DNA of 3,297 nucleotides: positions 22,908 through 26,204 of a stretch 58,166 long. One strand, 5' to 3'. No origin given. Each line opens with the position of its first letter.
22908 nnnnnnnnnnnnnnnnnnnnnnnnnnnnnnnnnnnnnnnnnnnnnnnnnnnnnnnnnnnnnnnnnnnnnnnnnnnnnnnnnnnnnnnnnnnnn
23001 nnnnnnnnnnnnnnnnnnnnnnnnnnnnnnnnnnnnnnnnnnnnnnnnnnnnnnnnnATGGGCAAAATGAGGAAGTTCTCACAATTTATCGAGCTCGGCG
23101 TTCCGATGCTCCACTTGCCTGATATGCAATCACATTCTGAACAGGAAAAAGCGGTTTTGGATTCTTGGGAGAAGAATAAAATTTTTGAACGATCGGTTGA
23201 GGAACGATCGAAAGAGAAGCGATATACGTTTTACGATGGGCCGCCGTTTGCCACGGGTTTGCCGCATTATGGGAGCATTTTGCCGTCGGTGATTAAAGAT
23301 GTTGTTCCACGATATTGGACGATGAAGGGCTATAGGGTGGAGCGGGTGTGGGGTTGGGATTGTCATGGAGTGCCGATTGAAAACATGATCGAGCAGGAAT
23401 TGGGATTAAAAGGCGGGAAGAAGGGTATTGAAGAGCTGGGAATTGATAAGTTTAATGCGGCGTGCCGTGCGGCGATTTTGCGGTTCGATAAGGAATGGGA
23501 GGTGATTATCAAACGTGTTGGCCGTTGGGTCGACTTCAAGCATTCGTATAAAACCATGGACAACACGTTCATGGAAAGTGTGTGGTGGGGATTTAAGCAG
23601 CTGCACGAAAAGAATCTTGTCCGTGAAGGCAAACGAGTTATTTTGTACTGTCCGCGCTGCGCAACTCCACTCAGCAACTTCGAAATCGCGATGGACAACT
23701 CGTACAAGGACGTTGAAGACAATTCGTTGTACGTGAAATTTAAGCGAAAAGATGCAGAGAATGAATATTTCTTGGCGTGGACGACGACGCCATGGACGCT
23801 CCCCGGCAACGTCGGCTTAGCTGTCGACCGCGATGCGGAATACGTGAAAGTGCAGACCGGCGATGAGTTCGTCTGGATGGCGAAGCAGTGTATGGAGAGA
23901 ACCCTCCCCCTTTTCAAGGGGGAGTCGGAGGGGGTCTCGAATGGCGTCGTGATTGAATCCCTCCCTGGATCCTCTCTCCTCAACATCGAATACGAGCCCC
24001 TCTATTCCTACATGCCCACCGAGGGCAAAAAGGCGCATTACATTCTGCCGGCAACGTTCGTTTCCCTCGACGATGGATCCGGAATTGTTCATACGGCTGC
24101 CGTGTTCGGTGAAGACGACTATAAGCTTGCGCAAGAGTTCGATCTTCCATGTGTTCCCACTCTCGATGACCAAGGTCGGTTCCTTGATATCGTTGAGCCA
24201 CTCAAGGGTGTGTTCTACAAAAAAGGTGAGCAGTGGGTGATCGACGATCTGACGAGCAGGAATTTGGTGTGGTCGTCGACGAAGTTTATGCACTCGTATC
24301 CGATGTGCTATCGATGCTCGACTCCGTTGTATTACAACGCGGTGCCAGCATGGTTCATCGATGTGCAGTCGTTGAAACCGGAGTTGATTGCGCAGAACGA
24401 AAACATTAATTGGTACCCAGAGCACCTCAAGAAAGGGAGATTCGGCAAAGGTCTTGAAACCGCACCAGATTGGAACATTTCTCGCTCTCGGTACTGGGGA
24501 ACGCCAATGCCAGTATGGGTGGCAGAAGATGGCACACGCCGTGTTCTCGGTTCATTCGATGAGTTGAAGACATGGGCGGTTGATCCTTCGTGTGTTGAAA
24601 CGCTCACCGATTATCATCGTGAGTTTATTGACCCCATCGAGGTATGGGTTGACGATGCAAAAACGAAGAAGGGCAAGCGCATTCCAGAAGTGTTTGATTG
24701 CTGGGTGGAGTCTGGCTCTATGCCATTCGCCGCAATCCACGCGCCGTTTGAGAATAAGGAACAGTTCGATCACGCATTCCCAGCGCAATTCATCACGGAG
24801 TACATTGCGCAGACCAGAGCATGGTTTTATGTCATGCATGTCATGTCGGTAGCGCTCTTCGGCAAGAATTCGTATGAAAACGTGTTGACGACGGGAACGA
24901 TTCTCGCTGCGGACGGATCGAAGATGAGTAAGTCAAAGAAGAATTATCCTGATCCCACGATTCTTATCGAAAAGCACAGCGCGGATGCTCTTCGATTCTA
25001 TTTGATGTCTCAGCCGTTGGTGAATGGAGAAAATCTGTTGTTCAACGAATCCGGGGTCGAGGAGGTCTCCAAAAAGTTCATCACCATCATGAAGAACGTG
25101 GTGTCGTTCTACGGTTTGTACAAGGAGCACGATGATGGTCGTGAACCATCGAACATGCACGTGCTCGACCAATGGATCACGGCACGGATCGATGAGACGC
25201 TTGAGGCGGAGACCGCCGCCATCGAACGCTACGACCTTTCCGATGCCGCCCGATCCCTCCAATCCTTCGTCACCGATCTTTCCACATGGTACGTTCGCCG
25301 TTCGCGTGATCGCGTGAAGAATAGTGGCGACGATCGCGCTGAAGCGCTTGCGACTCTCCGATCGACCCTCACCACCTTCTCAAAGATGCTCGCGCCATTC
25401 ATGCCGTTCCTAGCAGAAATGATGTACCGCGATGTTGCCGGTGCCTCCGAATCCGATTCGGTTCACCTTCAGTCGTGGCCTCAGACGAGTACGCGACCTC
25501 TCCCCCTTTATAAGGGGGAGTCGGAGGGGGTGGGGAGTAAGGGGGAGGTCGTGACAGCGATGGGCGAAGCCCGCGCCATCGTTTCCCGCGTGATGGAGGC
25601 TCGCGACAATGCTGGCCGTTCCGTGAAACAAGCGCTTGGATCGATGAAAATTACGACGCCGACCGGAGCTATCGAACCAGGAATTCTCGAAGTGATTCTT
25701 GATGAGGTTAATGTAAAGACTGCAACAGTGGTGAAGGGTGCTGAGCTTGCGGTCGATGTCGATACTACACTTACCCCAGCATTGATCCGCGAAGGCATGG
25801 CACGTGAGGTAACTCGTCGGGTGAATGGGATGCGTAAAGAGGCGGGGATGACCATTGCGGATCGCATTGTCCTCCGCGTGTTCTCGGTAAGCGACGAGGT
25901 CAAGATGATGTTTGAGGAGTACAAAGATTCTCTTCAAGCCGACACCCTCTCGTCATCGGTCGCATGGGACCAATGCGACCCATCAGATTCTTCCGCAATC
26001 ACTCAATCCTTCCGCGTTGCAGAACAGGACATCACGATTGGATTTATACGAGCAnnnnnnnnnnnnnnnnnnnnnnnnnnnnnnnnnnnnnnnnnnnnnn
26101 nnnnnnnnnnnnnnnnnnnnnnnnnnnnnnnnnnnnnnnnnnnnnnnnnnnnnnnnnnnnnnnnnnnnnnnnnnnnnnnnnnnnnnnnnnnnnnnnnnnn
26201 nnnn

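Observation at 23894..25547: G-rich palindromic element inserted in frame, twice, in the essential isoleucyl-tRNA synthetase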

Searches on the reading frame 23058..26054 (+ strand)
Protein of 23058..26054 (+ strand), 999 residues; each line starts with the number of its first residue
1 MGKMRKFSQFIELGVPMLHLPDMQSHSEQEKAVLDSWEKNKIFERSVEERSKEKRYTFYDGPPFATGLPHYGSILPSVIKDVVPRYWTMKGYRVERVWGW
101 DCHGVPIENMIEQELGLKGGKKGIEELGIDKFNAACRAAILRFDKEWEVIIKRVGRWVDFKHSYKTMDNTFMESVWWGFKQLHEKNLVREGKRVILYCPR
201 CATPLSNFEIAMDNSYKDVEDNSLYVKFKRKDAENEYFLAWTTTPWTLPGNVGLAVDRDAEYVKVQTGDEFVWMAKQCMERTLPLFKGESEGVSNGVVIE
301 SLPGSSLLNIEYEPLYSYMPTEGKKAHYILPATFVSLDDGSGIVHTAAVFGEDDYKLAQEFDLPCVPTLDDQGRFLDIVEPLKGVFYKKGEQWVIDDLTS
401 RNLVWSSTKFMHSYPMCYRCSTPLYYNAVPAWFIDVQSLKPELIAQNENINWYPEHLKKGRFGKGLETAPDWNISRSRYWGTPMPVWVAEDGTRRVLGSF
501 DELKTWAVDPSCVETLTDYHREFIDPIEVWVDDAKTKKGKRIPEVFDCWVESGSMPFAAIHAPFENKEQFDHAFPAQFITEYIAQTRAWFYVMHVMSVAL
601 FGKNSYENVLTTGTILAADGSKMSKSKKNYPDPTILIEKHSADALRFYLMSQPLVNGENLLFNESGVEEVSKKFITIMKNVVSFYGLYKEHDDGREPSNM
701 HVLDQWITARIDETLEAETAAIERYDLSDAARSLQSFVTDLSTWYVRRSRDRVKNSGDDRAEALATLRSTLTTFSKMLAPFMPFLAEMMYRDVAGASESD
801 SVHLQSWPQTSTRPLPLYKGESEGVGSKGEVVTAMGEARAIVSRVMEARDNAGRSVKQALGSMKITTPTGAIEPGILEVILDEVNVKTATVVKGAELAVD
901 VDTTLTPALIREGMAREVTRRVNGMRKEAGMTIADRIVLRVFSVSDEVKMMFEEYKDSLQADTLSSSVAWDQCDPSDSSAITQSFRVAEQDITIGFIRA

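Call 13: search_protein_families(library=pfam, proteins=[window:23058-26054:+])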
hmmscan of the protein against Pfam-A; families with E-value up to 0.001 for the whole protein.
window:23058-26054:+ (999 aa): 5 families
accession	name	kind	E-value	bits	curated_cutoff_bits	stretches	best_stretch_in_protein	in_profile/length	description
PF00133.28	tRNA-synt_1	-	2.5e-127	425.5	22.7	1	33-659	2-412/414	tRNA synthetases class I (I, L, M and V)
PF08264.19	Anticodon_1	-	2.2e-27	96.2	25.1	1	704-841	1-135/148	Anticodon-binding domain of tRNA ligase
PF19302.4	DUF5915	-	3.5e-20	72.8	27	1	863-976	66-178/195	Domain of unknown function (DUF5915)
PF09334.17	tRNA-synt_1g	-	6.7e-15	55.2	20.1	2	578-682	287-387/391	tRNA synthetases class I (M)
PF01406.26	tRNA-synt_1e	-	4.6e-05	23.4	27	0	596-669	228-298/301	tRNA synthetases class I (C) catalytic domain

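Call 14: find_homologous_proteins(query=window:23058-26054:+, max_evalue=1e-50)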
Query window:23058-26054:+ (999 aa): 8000 proteins with E <= 1e-50 among 8000 candidates; the best 120 are listed.
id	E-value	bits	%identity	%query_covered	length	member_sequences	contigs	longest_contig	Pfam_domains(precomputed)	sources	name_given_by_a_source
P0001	0.0e+0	2147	95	98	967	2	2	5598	PF09334.18,PF08264.20,PF00133.29,PF19302.5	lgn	-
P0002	0.0e+0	1947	85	98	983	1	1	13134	PF09334.18,PF08264.20,PF00133.29,PF19302.5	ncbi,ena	-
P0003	0.0e+0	1909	84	98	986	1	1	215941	PF09334.18,PF01406.26,PF08264.20,PF00133.29,PF19302.5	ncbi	-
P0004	0.0e+0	1843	80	98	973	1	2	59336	PF09334.18,PF01406.26,PF08264.20,PF00133.29,PF19302.5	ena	-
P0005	0.0e+0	1827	80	98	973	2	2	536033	PF09334.18,PF01406.26,PF08264.20,PF00133.29,PF19302.5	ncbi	-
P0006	0.0e+0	1817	80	98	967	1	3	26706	PF09334.18,PF01406.26,PF08264.20,PF00133.29,PF19302.5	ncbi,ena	-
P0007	0.0e+0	1813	80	97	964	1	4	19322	PF09334.18,PF01406.26,PF08264.20,PF00133.29,PF19302.5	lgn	-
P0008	0.0e+0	1798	78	98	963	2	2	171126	PF09334.18,PF01406.26,PF08264.20,PF00133.29,PF19302.5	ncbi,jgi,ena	ncbi:MAG: isoleucine--tRNA ligase [Patescibacteria group bacterium]|jgi:isoleucyl-tRNA synthetase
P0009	0.0e+0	1794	79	98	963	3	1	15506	PF09334.18,PF08264.20,PF00133.29,PF19302.5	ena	-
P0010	0.0e+0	1787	78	98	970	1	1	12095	PF09334.18,PF01406.26,PF08264.20,PF00133.29,PF19302.5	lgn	-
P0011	0.0e+0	1758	77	98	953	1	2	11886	PF09334.18,PF01406.26,PF08264.20,PF00133.29,PF19302.5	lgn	-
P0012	0.0e+0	1755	76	98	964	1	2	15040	PF09334.18,PF01406.26,PF08264.20,PF00133.29,PF19302.5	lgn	-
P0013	0.0e+0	1747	76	97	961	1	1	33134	PF09334.18,PF01406.26,PF08264.20,PF00133.29,PF19302.5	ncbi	-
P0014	0.0e+0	1672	73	98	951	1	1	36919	PF09334.18,PF08264.20,PF00133.29,PF19302.5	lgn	-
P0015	0.0e+0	1631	73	98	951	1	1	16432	PF09334.18,PF01406.26,PF08264.20,PF00133.29,PF19302.5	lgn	-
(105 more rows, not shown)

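Call 17: find_related_loci(query=window:23058-26054:+, collection=genome_contigs, flank=10000)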
Query window:23058-26054:+ (999 aa) in genome_contigs; peptide patterns used: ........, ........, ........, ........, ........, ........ (x = any residue, [..] = any of these).
352 stretches matched a pattern; 335 encode a relative of the query (tblastn E <= 1e-3); the best 80 are kept; 80 distinct loci.
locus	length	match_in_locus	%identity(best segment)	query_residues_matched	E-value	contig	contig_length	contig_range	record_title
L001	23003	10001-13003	84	8-999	0e+0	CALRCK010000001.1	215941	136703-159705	MAG: Candidatus Uhrbacteria bacterium isolate Ike-50m-33 genome assembly, contig: Ike-50-c14, whole genome shotgun seque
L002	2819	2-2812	83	9-969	0e+0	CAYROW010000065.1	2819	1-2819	MAG TPA_asm: uncultured Gammaproteobacteria bacterium isolate SRP192515_co2_1 genome assembly, contig: NODE_36273_length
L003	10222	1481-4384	79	13-999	0e+0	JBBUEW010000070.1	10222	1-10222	MAG: Patescibacteria group bacterium isolate H41-bin101_1 H41_bin101_1_000000000070, whole genome shotgun sequence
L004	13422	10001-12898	78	18-997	0e+0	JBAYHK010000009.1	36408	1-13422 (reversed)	MAG: Patescibacteria group bacterium isolate SO_2016_GW1_148 scaffold02119_OW334_2016, whole genome shotgun sequence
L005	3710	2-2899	78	9-999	0e+0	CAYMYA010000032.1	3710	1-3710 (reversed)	MAG TPA_asm: uncultured Gammaproteobacteria bacterium isolate SRP192515_co2_178 genome assembly, contig: NODE_24099_leng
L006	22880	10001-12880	71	18-996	0e+0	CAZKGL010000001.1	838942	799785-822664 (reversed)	MAG TPA_asm: uncultured Gammaproteobacteria bacterium isolate binchicken_co134_9 genome assembly, contig: NODE_7_length_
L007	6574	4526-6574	87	6-698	0e+0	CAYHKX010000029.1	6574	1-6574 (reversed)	MAG TPA_asm: uncultured Gammaproteobacteria bacterium isolate ERP119705_co13_645 genome assembly, contig: NODE_14685_len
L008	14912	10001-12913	58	15-999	0e+0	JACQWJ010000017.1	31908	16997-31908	MAG: Candidatus Uhrbacteria bacterium isolate NC_groundwater_1486_Ag_S-0.65um_58_36 S_p65_S5_coassembly_k141_2283893, wh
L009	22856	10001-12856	56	28-970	0e+0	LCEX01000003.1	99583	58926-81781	MAG: Candidatus Gottesmanbacteria bacterium GW2011_GWC1_43_10 UV55_C0003, whole genome shotgun sequence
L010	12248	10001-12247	68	27-787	0e+0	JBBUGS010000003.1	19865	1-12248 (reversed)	MAG: Patescibacteria group bacterium isolate H41-bin179_1 H41_bin179_1_000000000003, whole genome shotgun sequence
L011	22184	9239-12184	79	7-998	0e+0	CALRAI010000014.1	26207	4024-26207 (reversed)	MAG: Candidatus Uhrbacteria bacterium isolate MaH-04nov19-6 genome assembly, contig: MaH-04nov19-C4522, whole genome sho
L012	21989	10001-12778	55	20-940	0e+0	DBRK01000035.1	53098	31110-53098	MAG TPA_asm: Patescibacteria group bacterium UBA1370 UBA1370_contig_10543, whole genome shotgun sequence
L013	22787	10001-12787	55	30-970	0e+0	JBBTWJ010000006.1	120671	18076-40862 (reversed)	MAG: Patescibacteria group bacterium isolate H41-bin149_1 H41_bin149_1_000000000006, whole genome shotgun sequence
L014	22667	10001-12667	55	28-933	0e+0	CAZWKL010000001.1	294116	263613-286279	MAG TPA_asm: uncultured Pseudomonadales bacterium isolate binchicken_co173_42 genome assembly, contig: NODE_26_length_29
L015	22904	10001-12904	70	10-998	0e+0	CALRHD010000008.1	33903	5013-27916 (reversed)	MAG: Candidatus Uhrbacteria bacterium isolate MaH-04nov19-192 genome assembly, contig: MaH-04nov19-C2966, whole genome s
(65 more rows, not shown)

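Call 18: find_encoding_contigs(protein=P0001, flank=10000, max_places=3)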
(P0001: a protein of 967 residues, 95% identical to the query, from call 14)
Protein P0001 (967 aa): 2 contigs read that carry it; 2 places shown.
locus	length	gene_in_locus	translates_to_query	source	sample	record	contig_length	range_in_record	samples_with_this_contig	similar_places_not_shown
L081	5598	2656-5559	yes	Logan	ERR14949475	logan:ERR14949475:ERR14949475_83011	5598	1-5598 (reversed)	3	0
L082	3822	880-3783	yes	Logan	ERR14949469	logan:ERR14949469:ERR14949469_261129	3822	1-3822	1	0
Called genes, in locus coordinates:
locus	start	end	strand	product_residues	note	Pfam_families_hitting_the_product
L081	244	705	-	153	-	PF02502:LacAB_rpiB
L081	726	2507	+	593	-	PF14284:PcfJ (weak)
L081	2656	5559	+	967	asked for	PF00133:tRNA-synt_1, PF09334:tRNA-synt_1g (weak), PF08264:Anticodon_1, PF19302:DUF5915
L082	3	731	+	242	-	?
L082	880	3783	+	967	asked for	PF00133:tRNA-synt_1, PF09334:tRNA-synt_1g (weak), PF08264:Anticodon_1, PF19302:DUF5915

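Call 41: search_solved_structures(query=window:23058-26054:+, max_evalue=1e-20, show_alignments=1)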
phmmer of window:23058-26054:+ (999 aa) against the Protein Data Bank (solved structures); distinct sequences matched with E-value up to 1e-20: 31.
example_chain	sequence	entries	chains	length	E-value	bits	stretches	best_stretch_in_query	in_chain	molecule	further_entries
1ile_A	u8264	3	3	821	8.7e-201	672.5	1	29-811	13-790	ISOLEUCYL-TRNA SYNTHETASE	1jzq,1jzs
9w01_B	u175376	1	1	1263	1.3e-200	671.9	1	21-891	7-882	Isoleucine--tRNA ligase, cytoplasmic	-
8c8v_A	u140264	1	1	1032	9.1e-200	669.1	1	24-896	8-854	Isoleucine--tRNA ligase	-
8c8u_A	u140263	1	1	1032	1.3e-199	668.6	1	24-894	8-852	Isoleucine--tRNA ligase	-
8wnd_A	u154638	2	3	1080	1.1e-198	665.6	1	27-791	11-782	isoleucine--tRNA ligase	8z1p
6ldk_A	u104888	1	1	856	1.3e-198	665.3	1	25-793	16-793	Isoleucine--tRNA ligase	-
8c9d_A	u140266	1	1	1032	3.4e-198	663.9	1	24-896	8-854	Isoleucine--tRNA ligase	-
8c8w_A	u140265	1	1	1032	4.6e-197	660.2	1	24-896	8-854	Isoleucine--tRNA ligase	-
9wqs_A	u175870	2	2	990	1.6e-195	655.1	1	27-791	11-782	Isoleucine--tRNA ligase, cytoplasmic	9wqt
7d5c_A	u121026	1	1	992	1.6e-195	655.1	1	27-791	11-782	Isoleucine--tRNA ligase, cytoplasmic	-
1ffy_A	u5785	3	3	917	3.8e-77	263.2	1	26-810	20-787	ISOLEUCYL-TRNA SYNTHETASE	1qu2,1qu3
8c9e_A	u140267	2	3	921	2.5e-72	247.3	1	19-811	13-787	Isoleucine--tRNA ligase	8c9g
8c9f_A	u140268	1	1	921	6.6e-70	239.3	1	19-811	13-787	Isoleucine--tRNA ligase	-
8wnf_A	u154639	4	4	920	2.3e-66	227.5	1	30-787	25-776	Isoleucine--tRNA ligase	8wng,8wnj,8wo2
8wni_A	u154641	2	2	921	2.6e-66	227.3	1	29-787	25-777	Isoleucine--tRNA ligase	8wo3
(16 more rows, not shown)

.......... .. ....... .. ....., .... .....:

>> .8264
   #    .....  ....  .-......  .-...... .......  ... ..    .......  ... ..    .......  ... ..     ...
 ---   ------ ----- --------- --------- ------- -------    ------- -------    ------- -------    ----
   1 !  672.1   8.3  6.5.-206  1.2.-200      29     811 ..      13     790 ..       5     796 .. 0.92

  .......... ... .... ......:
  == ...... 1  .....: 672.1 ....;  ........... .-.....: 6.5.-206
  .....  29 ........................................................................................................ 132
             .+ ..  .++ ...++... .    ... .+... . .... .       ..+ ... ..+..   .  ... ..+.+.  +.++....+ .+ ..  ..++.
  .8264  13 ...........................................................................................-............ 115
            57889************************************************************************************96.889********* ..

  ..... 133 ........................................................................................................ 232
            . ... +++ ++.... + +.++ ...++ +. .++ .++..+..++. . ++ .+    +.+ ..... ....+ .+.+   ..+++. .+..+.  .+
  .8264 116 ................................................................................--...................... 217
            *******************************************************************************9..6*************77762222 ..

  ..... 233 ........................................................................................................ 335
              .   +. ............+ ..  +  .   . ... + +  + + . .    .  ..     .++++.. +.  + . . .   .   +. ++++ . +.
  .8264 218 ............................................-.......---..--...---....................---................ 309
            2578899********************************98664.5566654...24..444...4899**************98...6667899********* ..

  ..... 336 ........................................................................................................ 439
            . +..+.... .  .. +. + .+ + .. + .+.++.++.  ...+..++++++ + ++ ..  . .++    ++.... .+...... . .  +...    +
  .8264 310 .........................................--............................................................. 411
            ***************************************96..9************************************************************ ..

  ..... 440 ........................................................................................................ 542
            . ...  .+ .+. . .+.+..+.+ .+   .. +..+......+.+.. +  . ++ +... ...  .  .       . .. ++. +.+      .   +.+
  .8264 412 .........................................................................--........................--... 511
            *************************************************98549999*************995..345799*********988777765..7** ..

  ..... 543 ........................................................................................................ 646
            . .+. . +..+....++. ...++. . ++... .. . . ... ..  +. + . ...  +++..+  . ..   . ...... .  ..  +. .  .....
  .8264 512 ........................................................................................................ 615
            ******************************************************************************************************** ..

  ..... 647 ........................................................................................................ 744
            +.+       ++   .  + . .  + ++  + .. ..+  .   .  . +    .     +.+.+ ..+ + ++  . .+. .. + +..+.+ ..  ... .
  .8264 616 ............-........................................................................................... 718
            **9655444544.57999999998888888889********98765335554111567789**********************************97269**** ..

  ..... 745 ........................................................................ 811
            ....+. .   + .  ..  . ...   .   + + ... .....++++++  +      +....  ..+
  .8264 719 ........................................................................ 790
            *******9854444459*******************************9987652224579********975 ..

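Call 56: predict_structure(alignment_id=A1)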
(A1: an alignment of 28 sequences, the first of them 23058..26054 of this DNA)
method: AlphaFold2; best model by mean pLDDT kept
length: 999 residues; sequences in the alignment: 28
mean_pLDDT: 71.1   pTM: 0.53
mean pLDDT of the five models: 71.1, 70.6, 70.0, 69.2, 68.2
residues with pLDDT >= 90: 172; 70-90: 429; 50-70: 198; < 50: 200
segments of 3 or more residues with pLDDT < 50: 1-24, 53-76, 91-107, 117-126, 128-130, 157-167, 206-214, 289-293, 461-465, 468-471, 473-483, 544-555, 558-563, 574-586, 610-630, 655-660, 819-825
pLDDT, mean of each block of 10 residues (from residue 1): 26 25 56 86 69 43 32 46 52 34 46 51 44 53 62 54 46 71 79 57 47 59 90 91 84 88 89 89 69 67 91 87 85 77 57 74 78 81 87 92 87 67 64 72 80 54 47 40 67 83 90 69 74 91 47 46 53 41 45 75 65 33 37 67 80 48 73 87 88 87 90 88 69 90 86 81 93 91 89 89 82 56 52 87 90 83 89 86 88 89 86 88 86 82 91 91 88 82 88 90
secondary structure, 60 per line:
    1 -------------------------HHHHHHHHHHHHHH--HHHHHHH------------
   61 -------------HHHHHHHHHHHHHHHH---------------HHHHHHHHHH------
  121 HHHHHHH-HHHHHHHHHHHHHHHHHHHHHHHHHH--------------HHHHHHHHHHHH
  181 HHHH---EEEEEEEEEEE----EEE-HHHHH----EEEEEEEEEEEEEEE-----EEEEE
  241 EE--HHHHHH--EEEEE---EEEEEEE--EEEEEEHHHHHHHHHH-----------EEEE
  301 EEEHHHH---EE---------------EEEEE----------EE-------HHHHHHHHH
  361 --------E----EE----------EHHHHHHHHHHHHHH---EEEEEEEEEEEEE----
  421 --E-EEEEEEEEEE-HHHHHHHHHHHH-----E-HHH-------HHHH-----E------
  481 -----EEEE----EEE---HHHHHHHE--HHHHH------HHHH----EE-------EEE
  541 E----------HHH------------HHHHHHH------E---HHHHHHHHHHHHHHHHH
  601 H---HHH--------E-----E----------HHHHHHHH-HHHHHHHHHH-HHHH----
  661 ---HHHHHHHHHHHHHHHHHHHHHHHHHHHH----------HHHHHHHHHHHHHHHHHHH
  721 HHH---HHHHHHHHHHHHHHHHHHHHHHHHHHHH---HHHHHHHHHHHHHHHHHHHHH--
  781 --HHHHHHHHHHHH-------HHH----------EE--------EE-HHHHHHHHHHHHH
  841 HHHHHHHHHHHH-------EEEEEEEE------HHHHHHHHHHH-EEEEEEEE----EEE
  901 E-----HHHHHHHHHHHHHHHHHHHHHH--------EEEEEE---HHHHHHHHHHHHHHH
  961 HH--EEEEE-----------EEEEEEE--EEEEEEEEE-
elements in order (helices of 4 or more, strands of 3 or more residues): H26-39 H42-48 H74-89 H105-114 H121-127 H129-154 H169-184 E188-198 E203-205 H207-211 E216-230 E236-242 H245-250 E253-257 E261-267 E270-275 H276-285 E297-303 H304-307 E328-332 H352-360 H387-400 E404-416 E425-434 H436-447 H465-468 E486-489 E494-496 H500-506 H510-514 H521-524 E538-541 H567-573 H584-601 H633-640 H642-651 H653-656 H664-691 H702-723 H727-754 H758-778 H783-794 H828-852 E860-867 H874-884 E886-893 E898-901 H907-928 E937-942 H946-962 E965-969 E981-987 E990-998
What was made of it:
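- Loops: calls 41, 56. Both sites lie at or near domain boundaries (calls 41, 56).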
